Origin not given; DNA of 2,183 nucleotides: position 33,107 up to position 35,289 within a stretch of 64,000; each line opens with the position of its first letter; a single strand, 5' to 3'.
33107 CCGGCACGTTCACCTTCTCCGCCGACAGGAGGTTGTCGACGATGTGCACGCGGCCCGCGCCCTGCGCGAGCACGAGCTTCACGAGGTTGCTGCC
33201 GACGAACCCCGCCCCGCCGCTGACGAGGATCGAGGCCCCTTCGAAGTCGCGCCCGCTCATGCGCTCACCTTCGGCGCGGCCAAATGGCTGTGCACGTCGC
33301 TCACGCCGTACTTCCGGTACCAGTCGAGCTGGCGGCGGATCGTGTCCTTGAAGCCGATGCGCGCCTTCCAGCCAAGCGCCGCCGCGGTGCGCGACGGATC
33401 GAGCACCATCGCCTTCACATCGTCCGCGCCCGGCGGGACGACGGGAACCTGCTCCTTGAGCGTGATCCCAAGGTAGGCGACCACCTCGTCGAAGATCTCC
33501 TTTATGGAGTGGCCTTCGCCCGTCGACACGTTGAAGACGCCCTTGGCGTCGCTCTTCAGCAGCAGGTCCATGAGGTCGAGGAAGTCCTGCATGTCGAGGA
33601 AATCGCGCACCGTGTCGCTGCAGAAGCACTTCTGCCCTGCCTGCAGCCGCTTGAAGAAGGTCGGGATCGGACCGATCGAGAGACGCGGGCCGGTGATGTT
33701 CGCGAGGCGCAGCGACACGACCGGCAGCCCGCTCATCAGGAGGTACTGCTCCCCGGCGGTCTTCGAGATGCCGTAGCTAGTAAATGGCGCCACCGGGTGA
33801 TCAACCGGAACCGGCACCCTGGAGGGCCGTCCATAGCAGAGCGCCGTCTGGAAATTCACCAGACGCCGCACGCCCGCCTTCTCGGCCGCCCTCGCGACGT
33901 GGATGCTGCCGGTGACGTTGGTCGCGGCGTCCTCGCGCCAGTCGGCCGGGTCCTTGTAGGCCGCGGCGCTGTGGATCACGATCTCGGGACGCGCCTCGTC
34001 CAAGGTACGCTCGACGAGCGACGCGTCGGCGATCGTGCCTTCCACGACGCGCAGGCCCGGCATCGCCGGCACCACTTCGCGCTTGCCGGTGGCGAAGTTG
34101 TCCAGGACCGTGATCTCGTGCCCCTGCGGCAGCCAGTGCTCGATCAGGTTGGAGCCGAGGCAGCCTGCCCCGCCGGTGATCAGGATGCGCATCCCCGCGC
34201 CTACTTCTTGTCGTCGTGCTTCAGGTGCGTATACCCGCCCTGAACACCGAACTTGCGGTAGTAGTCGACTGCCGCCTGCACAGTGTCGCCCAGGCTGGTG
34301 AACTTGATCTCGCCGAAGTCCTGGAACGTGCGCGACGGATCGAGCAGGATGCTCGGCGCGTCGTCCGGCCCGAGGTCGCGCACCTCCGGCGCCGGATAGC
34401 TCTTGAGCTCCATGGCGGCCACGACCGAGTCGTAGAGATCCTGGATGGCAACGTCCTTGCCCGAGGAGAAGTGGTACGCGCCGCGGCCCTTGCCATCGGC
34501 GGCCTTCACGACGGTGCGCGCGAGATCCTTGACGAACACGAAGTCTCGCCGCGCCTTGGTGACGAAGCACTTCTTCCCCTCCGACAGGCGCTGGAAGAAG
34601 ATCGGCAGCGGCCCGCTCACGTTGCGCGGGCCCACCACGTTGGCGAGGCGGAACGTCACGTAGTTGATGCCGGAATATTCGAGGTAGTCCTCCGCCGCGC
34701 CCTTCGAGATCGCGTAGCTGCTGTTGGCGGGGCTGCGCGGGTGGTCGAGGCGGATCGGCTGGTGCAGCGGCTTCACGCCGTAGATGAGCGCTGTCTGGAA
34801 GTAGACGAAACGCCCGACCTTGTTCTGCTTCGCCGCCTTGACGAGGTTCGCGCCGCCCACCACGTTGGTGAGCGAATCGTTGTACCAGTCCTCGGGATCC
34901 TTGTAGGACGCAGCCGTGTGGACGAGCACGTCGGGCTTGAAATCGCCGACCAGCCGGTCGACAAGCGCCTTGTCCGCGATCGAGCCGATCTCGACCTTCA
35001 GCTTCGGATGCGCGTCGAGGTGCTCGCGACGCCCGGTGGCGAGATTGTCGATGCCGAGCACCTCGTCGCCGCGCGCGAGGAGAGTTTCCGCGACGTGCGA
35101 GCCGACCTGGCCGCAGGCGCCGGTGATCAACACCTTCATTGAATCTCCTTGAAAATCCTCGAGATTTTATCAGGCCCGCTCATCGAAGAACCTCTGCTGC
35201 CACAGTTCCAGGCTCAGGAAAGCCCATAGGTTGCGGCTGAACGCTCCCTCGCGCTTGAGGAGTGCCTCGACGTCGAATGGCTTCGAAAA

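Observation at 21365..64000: About 42-kb ABC-transporter-type surface-glycan locus in two back-to-back minus-strand gene arrays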

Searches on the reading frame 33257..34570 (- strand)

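Call 4: search_protein_families(library=pfam, proteins=[window:33257-34570:-], max_evalue=0.001)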
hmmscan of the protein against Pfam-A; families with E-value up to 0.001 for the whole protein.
window:33257-34570:- (437 aa): 8 families
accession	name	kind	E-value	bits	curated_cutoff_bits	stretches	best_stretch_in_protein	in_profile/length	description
PF01370.27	Epimerase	-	6.9e-38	130.9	20.9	1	129-348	1-239/240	NAD dependent epimerase/dehydratase family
PF16363.11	GDP_Man_Dehyd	-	1.8e-33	116.9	27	1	130-413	1-331/332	GDP-mannose 4,6 dehydratase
PF04321.23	RmlD_sub_bind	-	6e-17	62.1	27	1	127-292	1-151/287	RmlD substrate binding domain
PF02719.21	Polysacc_synt_2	-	2.7e-12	46.9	20.2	1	129-373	1-253/293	Polysaccharide biosynthesis protein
PF13460.12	NAD_binding_10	-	2e-10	41.3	27.2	1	133-293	1-147/184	NAD(P)H-binding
PF07993.18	NAD_binding_4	-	8.2e-08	32.2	20.1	1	196-300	90-210/258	Male sterility protein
PF01073.25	3Beta_HSD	-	1.9e-07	30.8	22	1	130-241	1-115/280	3-beta hydroxysteroid dehydrogenase/isomerase family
PF05368.20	NmrA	-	0.00037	20.6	27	1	128-238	4-103/298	NmrA-like family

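Call 17: search_protein_families(library=ncbifam, proteins=[window:33257-34570:-], max_evalue=0.00001)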
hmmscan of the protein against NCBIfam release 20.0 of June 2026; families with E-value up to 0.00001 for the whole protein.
window:33257-34570:- (437 aa): 19 families
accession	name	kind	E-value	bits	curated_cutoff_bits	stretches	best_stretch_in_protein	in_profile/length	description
TIGR01179.1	galE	equivalog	4.2e-35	121.1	262.3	2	128-295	1-179/332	UDP-glucose 4-epimerase GalE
TIGR01181.1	dTDP_gluc_dehyt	equivalog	8.6e-25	87.5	365.1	1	128-420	1-313/321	dTDP-glucose 4,6-dehydratase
TIGR04180.1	EDH_00030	hypoth_equivalog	7.8e-22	77.7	475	1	129-404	1-295/297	NAD-dependent 4,6-dehydratase LegB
NF007956.0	PRK10675.1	subfamily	5.1e-17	62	394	1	127-277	1-160/338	UDP-glucose 4-epimerase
TIGR02197.1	heptose_epim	equivalog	3.6e-16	59.2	274.6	1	129-296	1-174/316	ADP-glyceromanno-heptose 6-epimerase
TIGR01214.1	rmlD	equivalog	9.9e-15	54.4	224.05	1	128-291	1-149/285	dTDP-4-dehydrorhamnose reductase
NF058621.1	DiazavRedAvaA7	equivalog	1.8e-12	47.5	400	1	127-358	1-239/304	3-diazoavenalumate denitrifying reductase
NF042422.1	oxyalk_red_OleD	equivalog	2.7e-12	46.7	580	1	127-320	1-195/329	2-alkyl-3-oxoalkanoate reductase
TIGR03466.1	HpnA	hypoth_equivalog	2.2e-11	43.2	367.65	1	127-243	1-114/327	hopanoid-associated sugar epimerase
TIGR02622.1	CDP_4_6_dhtase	equivalog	2.8e-11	43.2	278.45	0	126-247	4-134/352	CDP-glucose 4,6-dehydratase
NF043036.1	ErythonDh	equivalog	4.3e-09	36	325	1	127-275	1-158/321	D-erythronate dehydrogenase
NF052578.1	StrlDmthSdmBMthl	equivalog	1.3e-08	35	600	1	127-369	1-247/328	sterol demethylase protein SdmB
NF007490.0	PRK10084.1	subfamily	1.7e-07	30.6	649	0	127-204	1-83/361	dTDP-glucose 4,6-dehydratase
NF042423.1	oxyalk_red_Shew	equivalog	1.7e-07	30.6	580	1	128-312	10-193/331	2-alkyl-3-oxoalkanoate reductase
NF008360.0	PRK11150.1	equivalog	1.9e-07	30.6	452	0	318-373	204-260/310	ADP-glyceromanno-heptose 6-epimerase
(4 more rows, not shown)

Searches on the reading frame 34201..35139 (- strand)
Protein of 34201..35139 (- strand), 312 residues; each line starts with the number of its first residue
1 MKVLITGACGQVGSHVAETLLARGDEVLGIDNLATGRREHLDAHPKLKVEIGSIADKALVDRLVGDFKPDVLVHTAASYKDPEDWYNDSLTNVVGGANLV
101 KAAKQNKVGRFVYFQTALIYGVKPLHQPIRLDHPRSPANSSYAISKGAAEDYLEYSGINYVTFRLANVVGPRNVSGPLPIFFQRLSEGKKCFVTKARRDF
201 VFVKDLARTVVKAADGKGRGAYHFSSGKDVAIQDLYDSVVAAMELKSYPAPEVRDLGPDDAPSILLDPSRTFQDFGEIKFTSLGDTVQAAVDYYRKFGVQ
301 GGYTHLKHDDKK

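Call 5: search_protein_families(library=pfam, proteins=[window:34201-35139:-], max_evalue=0.001)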
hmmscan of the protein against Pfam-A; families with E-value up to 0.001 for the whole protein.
window:34201-35139:- (312 aa): 8 families
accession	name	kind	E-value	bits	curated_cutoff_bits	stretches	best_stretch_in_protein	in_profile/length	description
PF01370.27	Epimerase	-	5e-41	141.1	20.9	1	3-216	1-227/240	NAD dependent epimerase/dehydratase family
PF16363.11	GDP_Man_Dehyd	-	1.9e-27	97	27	1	4-245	1-268/332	GDP-mannose 4,6 dehydratase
PF04321.23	RmlD_sub_bind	-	7.8e-16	58.4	27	1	1-247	1-235/287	RmlD substrate binding domain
PF02719.21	Polysacc_synt_2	-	3.5e-15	56.4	20.2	1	3-247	1-251/293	Polysaccharide biosynthesis protein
PF13460.12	NAD_binding_10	-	2.1e-13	51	27.2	1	7-166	1-144/184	NAD(P)H-binding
PF01073.25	3Beta_HSD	-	2e-09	37.3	22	1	4-154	1-158/280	3-beta hydroxysteroid dehydrogenase/isomerase family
PF07993.18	NAD_binding_4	-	8.7e-07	28.8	20.1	1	70-170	90-209/258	Male sterility protein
PF05368.20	NmrA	-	6e-06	26.5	27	1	2-211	4-200/298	NmrA-like family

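Call 17: search_protein_families(library=ncbifam, proteins=[window:34201-35139:-], max_evalue=0.00001)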
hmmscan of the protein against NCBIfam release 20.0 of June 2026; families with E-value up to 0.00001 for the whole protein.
window:34201-35139:- (312 aa): 20 families
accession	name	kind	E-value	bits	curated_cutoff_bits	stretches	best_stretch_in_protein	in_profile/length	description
TIGR01179.1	galE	equivalog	6.9e-26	90.9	262.3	1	2-171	1-179/332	UDP-glucose 4-epimerase GalE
TIGR04180.1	EDH_00030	hypoth_equivalog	1.6e-21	76.7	475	1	3-245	1-258/297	NAD-dependent 4,6-dehydratase LegB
TIGR01181.1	dTDP_gluc_dehyt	equivalog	2.1e-19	69.8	365.1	1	2-295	1-312/321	dTDP-glucose 4,6-dehydratase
TIGR03466.1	HpnA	hypoth_equivalog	1.7e-14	53.4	367.65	1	1-243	1-246/327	hopanoid-associated sugar epimerase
TIGR02197.1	heptose_epim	equivalog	5.7e-14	52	274.6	1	3-173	1-175/316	ADP-glyceromanno-heptose 6-epimerase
NF007956.0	PRK10675.1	subfamily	8.5e-14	51.4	394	1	1-153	1-160/338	UDP-glucose 4-epimerase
NF042422.1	oxyalk_red_OleD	equivalog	3.5e-11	43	580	1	1-243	1-250/329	2-alkyl-3-oxoalkanoate reductase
TIGR01214.1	rmlD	equivalog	2e-10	40.2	224.05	1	2-246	1-229/285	dTDP-4-dehydrorhamnose reductase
TIGR02622.1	CDP_4_6_dhtase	equivalog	2.8e-10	39.9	278.45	1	2-119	6-132/352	CDP-glucose 4,6-dehydratase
NF047922.1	GDPFucSynFcl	equivalog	5.1e-10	39.3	500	1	2-293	4-300/308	GDP-L-fucose synthase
NF043036.1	ErythonDh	equivalog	9.7e-09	34.9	325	1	1-153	1-160/321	D-erythronate dehydrogenase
NF042423.1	oxyalk_red_Shew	equivalog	1.1e-08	34.6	580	1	2-246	10-260/331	2-alkyl-3-oxoalkanoate reductase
NF004520.0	PRK05865.1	equivalog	1.1e-08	33.5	1509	1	1-175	1-134/854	sugar epimerase family protein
TIGR03589.1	PseB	equivalog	2.2e-08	33.4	407.75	1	2-240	6-241/324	UDP-N-acetylglucosamine 4,6-dehydratase (inverting)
NF007490.0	PRK10084.1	subfamily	3.5e-08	32.8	649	1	1-105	1-113/361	dTDP-glucose 4,6-dehydratase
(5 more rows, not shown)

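Call 33: search_solved_structures(query=window:34201-35139:-, max_evalue=1e-25, show_alignments=1)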
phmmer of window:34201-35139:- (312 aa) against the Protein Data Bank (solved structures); distinct sequences matched with E-value up to 1e-25: 3.
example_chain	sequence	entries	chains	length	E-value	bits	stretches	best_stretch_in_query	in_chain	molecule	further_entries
2q1w_A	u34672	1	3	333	5.4e-164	548.1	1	2-311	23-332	Putative nucleotide sugar epimerase/ dehydratase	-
2pzk_A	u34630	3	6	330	1.3e-68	234.9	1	1-307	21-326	Putative nucleotide sugar epimerase/ dehydratase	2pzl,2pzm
2p5u_A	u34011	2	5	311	8.4e-28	100.8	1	1-271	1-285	UDP-glucose 4-epimerase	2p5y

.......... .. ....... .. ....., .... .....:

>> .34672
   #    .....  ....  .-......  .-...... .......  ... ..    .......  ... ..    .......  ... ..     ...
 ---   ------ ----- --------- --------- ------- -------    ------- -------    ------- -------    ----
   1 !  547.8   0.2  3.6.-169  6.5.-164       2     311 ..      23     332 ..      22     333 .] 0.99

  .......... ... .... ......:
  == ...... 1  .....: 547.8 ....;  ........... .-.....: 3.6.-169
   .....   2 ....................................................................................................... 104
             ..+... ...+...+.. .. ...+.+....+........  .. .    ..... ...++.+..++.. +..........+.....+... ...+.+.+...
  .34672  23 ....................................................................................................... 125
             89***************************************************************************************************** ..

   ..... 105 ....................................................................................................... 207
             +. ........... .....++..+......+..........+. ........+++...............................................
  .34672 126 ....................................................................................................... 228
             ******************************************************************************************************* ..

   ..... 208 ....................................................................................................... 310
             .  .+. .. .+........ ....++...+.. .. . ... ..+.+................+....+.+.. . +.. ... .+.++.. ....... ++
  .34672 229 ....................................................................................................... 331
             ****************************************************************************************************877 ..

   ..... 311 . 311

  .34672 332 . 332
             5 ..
